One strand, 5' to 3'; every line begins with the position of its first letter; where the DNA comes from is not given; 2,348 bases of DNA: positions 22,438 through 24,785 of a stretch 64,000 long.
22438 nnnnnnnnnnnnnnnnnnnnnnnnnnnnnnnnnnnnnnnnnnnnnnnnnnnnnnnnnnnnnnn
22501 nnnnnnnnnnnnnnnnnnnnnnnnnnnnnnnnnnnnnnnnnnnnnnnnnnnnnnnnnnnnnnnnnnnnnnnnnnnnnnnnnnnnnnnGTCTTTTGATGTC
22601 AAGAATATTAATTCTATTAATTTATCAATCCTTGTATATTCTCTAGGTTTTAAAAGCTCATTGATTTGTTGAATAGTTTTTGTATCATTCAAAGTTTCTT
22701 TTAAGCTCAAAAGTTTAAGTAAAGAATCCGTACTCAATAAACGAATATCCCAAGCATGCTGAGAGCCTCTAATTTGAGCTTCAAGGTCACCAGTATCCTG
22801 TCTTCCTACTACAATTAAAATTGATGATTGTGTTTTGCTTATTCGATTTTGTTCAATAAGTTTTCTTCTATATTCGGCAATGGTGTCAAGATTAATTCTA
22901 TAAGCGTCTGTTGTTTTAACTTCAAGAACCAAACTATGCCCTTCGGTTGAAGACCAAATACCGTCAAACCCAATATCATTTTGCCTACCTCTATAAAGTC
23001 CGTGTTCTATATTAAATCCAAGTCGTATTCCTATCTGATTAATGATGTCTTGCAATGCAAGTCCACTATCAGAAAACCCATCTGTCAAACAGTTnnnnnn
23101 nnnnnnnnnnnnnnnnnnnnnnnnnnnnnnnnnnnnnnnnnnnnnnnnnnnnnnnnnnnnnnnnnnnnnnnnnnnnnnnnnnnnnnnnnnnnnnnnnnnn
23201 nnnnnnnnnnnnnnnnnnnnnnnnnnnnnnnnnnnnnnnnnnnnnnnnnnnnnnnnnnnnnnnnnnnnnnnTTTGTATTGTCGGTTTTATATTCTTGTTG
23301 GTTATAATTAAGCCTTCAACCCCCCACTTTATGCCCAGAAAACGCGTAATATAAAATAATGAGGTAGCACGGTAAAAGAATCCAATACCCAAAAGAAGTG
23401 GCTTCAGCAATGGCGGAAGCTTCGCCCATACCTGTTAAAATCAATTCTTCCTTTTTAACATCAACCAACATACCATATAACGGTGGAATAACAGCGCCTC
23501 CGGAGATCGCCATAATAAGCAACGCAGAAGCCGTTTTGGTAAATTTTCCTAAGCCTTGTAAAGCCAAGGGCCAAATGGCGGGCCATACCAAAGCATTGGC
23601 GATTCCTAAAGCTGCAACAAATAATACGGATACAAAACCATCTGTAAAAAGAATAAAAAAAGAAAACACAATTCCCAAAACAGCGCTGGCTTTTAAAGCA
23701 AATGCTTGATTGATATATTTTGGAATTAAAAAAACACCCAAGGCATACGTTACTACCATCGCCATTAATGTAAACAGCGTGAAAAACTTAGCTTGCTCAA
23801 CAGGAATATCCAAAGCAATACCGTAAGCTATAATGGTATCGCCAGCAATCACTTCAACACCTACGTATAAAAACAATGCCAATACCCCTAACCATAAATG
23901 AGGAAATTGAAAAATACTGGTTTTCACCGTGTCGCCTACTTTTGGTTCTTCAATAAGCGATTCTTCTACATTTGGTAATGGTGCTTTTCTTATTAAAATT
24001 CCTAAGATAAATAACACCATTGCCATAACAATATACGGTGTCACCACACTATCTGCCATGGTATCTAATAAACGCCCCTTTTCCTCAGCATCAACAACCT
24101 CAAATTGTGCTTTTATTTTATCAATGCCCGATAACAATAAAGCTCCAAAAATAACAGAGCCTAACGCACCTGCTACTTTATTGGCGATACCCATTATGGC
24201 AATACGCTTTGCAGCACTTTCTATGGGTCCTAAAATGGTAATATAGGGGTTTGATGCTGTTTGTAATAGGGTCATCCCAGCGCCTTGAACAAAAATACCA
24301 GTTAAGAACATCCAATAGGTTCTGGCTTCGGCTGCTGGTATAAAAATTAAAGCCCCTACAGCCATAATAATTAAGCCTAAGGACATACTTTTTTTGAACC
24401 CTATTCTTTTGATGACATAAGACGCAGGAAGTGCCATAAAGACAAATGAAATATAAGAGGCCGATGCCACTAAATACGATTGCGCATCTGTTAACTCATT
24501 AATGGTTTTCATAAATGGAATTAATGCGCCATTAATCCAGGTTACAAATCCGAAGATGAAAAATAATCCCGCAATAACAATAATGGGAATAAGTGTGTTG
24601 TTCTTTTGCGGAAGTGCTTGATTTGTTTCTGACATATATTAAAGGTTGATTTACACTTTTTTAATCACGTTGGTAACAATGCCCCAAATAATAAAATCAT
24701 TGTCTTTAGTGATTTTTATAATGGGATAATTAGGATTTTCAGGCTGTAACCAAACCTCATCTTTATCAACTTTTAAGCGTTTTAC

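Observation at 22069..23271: Solitary Mrr-like PD-(D/E)xK nuclease with a domain order inverted from canonical Mrr and an unassignable C-terminal domain, wedged after the atp operon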

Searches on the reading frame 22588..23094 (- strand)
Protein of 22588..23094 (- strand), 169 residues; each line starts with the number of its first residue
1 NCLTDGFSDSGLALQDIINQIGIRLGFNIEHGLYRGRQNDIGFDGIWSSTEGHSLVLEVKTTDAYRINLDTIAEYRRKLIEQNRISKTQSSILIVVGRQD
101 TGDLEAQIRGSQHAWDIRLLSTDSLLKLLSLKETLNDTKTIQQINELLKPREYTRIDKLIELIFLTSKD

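Call 79: search_protein_families(library=pfam, proteins=[window:22588-23094:-], max_evalue=10)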
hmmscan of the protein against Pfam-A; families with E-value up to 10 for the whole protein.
window:22588-23094:- (169 aa): 1 family
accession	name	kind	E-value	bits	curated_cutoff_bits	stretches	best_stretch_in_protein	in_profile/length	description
PF20692.3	cpSF2-GREB1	-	0.054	12.5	26.2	1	49-169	297-390/716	Circularly permuted SF2 helicase found in GREB1 proteins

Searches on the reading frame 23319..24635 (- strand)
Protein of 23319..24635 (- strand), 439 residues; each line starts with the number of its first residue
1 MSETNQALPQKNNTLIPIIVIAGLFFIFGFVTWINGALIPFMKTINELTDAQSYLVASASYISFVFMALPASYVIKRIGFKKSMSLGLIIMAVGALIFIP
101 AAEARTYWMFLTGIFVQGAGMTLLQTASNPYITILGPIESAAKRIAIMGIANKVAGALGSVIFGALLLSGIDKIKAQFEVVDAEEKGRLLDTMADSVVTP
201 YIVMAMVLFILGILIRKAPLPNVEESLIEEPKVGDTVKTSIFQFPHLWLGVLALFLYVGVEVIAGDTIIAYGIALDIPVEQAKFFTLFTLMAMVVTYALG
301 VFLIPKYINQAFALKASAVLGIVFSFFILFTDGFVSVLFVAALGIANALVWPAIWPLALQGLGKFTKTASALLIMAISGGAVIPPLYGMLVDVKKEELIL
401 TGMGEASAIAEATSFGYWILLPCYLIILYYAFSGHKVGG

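Call 62: find_homologous_proteins(query=window:23319-24635:-, max_evalue=1e-50)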
Query window:23319-24635:- (439 aa): 8000 proteins with E <= 1e-50 among 8000 candidates; the best 120 are listed.
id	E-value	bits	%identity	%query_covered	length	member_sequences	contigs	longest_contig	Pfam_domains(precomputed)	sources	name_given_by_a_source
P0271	1.2e-272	922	100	100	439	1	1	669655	PF07690.22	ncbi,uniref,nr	ncbi:sugar MFS transporter [Confluentibacter lentus]|uniref:sugar MFS transporter n=1 Tax=Confluenti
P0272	3.5e-264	895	97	100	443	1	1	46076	PF07690.22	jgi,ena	-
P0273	1.1e-261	886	96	100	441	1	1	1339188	PF07690.22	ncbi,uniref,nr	ncbi:sugar MFS transporter [Confluentibacter citreus]|uniref:sugar MFS transporter n=1 Tax=Confluent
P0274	8.6e-261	883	96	100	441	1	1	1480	PF07690.22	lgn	-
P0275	1.1e-260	883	96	100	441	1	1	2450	PF07690.22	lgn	-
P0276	1.1e-259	880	95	100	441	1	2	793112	PF07690.22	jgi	jgi:MFS transporter, FHS family, L-fucose permease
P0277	6.0e-257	871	95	100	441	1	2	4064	PF07690.22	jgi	jgi:MFS transporter, FHS family, L-fucose permease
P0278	1.8e-256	869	94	100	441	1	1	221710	PF07690.22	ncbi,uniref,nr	ncbi:sugar MFS transporter [Confluentibacter flavum]|uniref:sugar MFS transporter n=1 Tax=Confluenti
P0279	1.7e-255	866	94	100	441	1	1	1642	PF07690.22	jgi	-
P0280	8.8e-253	857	94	98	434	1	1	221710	PF07690.22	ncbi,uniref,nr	ncbi:glucose/galactose MFS transporter [Confluentibacter flavum]|uniref:Glucose/galactose MFS transp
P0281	5.1e-241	818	88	100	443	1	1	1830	PF07690.22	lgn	-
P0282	5.5e-239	812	87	100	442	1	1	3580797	PF07690.22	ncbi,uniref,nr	ncbi:sugar MFS transporter [Flaviramulus sp. BrNp1-15]|uniref:sugar MFS transporter n=1 Tax=Flaviram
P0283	2.5e-238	809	87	100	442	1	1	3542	PF07690.22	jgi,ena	-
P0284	5.4e-238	808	87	100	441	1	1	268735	PF07690.22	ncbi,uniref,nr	ncbi:sugar MFS transporter [Confluentibacter sediminis]|uniref:sugar MFS transporter n=1 Tax=Conflue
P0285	3.3e-237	806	86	100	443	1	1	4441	PF07690.22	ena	-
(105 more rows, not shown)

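Call 63: find_encoding_contigs(protein=P0273, flank=5000, max_places=1)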
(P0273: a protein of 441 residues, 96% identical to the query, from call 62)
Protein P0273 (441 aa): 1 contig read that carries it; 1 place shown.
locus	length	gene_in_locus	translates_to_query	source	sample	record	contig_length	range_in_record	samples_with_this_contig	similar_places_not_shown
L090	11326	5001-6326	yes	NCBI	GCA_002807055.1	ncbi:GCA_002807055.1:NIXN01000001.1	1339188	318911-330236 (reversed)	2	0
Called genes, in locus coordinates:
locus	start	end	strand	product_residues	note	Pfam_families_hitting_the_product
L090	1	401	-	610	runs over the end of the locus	PF07715:Plug, PF00593:TonB_dep_Rec_b-barrel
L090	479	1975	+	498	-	PF00392:GntR, PF00155:Aminotran_1_2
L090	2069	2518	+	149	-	PF11355:DUF3157 (weak)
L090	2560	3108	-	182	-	-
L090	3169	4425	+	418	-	PF00817:IMS, PF11799:IMS_C, PF13438:DUF4113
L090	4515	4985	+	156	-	PF00717:Peptidase_S24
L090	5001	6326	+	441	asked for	PF07690:MFS_1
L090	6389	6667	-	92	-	PF02823:ATP-synt_DE_N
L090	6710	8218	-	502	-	PF02874:ATP-synt_ab_N, PF00006:ATP-synt_ab, PF22919:ATP-synt_VA_C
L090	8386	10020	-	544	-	PF00657:Lipase_GDSL (faint), PF13472:Lipase_GDSL_2 (faint)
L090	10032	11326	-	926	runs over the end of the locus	PF13620:CarboxypepD_reg, PF13715:CarbopepD_reg_2, PF07715:Plug, PF00593:TonB_dep_Rec_b-barrel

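Call 64: find_encoding_contigs(protein=P0278, flank=5000, max_places=1)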
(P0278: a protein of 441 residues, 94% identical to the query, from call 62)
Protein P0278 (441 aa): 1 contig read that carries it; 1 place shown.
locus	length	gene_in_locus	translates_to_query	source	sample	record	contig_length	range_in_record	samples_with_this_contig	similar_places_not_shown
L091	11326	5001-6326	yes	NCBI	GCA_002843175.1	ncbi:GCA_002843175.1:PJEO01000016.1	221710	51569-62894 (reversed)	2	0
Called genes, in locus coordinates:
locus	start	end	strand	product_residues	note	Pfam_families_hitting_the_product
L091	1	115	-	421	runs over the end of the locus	PF00202:Aminotran_3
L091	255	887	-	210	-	PF13500:AAA_26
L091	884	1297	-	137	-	-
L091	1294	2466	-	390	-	PF00155:Aminotran_1_2, PF01053:Cys_Met_Meta_PP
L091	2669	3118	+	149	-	PF11355:DUF3157 (weak)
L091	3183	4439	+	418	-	PF00817:IMS, PF11799:IMS_C, PF13438:DUF4113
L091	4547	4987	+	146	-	PF00717:Peptidase_S24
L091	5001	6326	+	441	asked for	PF07690:MFS_1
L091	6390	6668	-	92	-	PF02823:ATP-synt_DE_N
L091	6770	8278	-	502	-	PF02874:ATP-synt_ab_N, PF00006:ATP-synt_ab, PF22919:ATP-synt_VA_C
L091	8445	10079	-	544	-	PF00657:Lipase_GDSL (faint)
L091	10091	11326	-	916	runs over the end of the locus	PF13620:CarboxypepD_reg, PF13715:CarbopepD_reg_2, PF07715:Plug, PF00593:TonB_dep_Rec_b-barrel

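Call 65: find_encoding_contigs(protein=P0282, flank=5000, max_places=1)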
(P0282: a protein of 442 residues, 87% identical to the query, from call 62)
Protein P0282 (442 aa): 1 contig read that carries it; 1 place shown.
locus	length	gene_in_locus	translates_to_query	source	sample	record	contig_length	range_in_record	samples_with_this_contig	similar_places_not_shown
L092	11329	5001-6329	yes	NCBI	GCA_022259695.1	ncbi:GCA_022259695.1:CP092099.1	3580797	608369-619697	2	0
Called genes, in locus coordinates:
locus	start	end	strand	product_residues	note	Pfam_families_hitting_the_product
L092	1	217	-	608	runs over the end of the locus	PF07715:Plug, PF00593:TonB_dep_Rec_b-barrel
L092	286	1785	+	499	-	PF00392:GntR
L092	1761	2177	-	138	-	PF09413:DUF2007 (weak)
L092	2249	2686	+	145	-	PF11355:DUF3157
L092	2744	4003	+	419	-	PF00817:IMS, PF11799:IMS_C, PF13438:DUF4113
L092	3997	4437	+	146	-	PF00717:Peptidase_S24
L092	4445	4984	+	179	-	PF00583:Acetyltransf_1 (weak)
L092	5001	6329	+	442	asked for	PF07690:MFS_1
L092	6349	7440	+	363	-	PF07786:HGSNAT_cat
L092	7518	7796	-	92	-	PF02823:ATP-synt_DE_N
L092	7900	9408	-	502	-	PF02874:ATP-synt_ab_N, PF00006:ATP-synt_ab, PF22919:ATP-synt_VA_C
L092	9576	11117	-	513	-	PF13472:Lipase_GDSL_2 (faint), PF00657:Lipase_GDSL (weak)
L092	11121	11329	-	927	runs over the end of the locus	PF13620:CarboxypepD_reg, PF13715:CarbopepD_reg_2, PF07715:Plug, PF00593:TonB_dep_Rec_b-barrel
